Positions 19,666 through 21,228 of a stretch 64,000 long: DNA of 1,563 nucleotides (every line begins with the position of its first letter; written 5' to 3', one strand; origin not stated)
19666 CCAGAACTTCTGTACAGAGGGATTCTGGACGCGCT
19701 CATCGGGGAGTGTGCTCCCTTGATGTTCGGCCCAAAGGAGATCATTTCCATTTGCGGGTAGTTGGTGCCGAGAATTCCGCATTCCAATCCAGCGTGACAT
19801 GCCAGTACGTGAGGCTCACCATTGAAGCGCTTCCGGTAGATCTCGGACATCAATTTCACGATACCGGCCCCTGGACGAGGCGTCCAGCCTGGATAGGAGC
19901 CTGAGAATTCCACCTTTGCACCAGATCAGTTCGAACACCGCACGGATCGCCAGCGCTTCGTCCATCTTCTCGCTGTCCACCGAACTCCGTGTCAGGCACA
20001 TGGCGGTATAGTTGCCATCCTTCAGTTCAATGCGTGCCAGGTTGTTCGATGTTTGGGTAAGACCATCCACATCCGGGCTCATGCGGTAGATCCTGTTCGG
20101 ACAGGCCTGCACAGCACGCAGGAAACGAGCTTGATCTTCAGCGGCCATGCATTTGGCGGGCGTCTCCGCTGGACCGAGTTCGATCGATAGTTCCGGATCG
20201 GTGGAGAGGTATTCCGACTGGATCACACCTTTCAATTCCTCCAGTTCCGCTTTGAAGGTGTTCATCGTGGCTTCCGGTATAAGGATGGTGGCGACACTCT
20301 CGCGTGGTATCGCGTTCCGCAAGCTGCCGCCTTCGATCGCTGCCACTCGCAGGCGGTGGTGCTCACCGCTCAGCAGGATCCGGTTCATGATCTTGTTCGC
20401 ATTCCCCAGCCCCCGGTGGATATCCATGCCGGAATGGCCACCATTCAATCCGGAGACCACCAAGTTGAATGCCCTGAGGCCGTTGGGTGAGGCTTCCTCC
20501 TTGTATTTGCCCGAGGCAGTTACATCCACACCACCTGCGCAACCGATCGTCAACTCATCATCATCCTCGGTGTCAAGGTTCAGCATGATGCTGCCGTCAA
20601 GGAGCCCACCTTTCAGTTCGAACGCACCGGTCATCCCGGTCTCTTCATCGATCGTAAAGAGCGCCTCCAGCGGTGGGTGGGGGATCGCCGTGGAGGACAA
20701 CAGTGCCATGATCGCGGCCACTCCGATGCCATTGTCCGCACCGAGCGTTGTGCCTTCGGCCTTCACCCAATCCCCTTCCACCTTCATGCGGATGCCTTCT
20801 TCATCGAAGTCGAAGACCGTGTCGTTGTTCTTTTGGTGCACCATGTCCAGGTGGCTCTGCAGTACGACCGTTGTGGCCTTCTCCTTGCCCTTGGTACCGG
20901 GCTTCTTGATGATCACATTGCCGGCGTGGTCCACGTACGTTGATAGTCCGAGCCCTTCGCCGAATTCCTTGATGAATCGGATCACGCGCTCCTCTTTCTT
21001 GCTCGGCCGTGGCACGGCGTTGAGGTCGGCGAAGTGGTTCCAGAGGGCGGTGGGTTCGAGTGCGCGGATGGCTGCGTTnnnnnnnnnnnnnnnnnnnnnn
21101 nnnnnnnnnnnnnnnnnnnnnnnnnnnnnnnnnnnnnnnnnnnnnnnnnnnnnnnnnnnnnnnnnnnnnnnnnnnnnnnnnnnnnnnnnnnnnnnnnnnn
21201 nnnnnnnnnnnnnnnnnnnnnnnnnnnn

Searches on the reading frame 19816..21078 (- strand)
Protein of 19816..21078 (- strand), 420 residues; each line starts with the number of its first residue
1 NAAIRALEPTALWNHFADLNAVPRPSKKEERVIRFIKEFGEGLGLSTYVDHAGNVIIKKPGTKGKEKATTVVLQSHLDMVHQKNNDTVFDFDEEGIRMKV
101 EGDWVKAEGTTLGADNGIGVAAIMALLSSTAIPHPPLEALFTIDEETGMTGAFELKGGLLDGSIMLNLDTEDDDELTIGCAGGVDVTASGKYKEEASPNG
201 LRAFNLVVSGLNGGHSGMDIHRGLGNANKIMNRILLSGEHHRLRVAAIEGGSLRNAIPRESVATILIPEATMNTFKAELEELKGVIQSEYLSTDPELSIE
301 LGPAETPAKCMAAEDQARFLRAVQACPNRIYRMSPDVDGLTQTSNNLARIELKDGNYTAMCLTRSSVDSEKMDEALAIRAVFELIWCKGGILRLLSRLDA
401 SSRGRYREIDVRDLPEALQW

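Call 12: search_protein_families(library=pfam, max_evalue=0.001, proteins=[window:19816-21078:-])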
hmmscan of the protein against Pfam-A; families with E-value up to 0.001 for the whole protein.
window:19816-21078:- (420 aa): 3 families
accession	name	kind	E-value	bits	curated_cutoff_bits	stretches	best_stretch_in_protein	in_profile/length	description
PF07687.19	M20_dimer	-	9.1e-09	35.7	21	1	209-292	4-105/107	Peptidase dimerisation domain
PF01546.33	Peptidase_M20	-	6.9e-05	23.3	24.6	1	73-276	2-113/206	Peptidase family M20/M25/M40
PF04389.22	Peptidase_M28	-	0.00017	21.8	21.3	1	54-154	1-75/193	Peptidase family M28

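Call 41: search_protein_families(library=ncbifam, max_evalue=0.001, proteins=[window:19816-21078:-])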
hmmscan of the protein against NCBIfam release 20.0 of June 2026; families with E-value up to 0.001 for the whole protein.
window:19816-21078:- (420 aa): 13 families
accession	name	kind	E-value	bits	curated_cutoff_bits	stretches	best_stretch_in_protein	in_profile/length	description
TIGR01893.1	aa-his-dipept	subfamily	1e-116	390.5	343.75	1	7-384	1-380/478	beta-Ala-His dipeptidase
NF011600.0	PRK15026.1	equivalog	3.8e-96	322.7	991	1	6-371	6-372/485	cytosol nonspecific dipeptidase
TIGR01883.1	PepT-like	hypoth_equivalog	1e-12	47.7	274.25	1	12-171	2-159/361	peptidase T-like protein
NF006402.0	PRK08651.1-5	equivalog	4.9e-10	38.9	369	1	35-319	27-295/369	succinyl-diaminopimelate desuccinylase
TIGR01902.1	dapE-lys-deAc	subfamily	1.9e-07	30.6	163.1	1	16-82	3-64/340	N-acetyl-ornithine/N-acetyl-lysine deacetylase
NF003976.0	PRK05469.1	subfamily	1.6e-06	27.2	255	1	102-176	127-205/409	tripeptide aminopeptidase PepT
NF009920.0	PRK13381.1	subfamily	1.5e-05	24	293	1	78-156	105-188/412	peptidase T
NF003367.0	PRK04443.1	equivalog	1.9e-05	24.1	363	1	17-80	14-72/349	[LysW]-lysine hydrolase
NF006771.0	PRK09290.1-5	subfamily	4.7e-05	22.1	399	1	26-82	33-87/413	allantoate amidohydrolase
TIGR01879.1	hydantase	subfamily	0.00011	21.3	204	1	27-81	28-80/401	hydantoinase/carbamoylase family amidase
TIGR01892.1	AcOrn-deacetyl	equivalog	0.00043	19.4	297.7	0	31-155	19-141/365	acetylornithine deacetylase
NF005602.0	PRK07338.1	equivalog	0.00047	18.9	357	0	202-329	206-336/409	hydrolase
NF006596.0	PRK09133.1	subfamily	0.00091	17.9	349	0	53-172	90-206/474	hypothetical protein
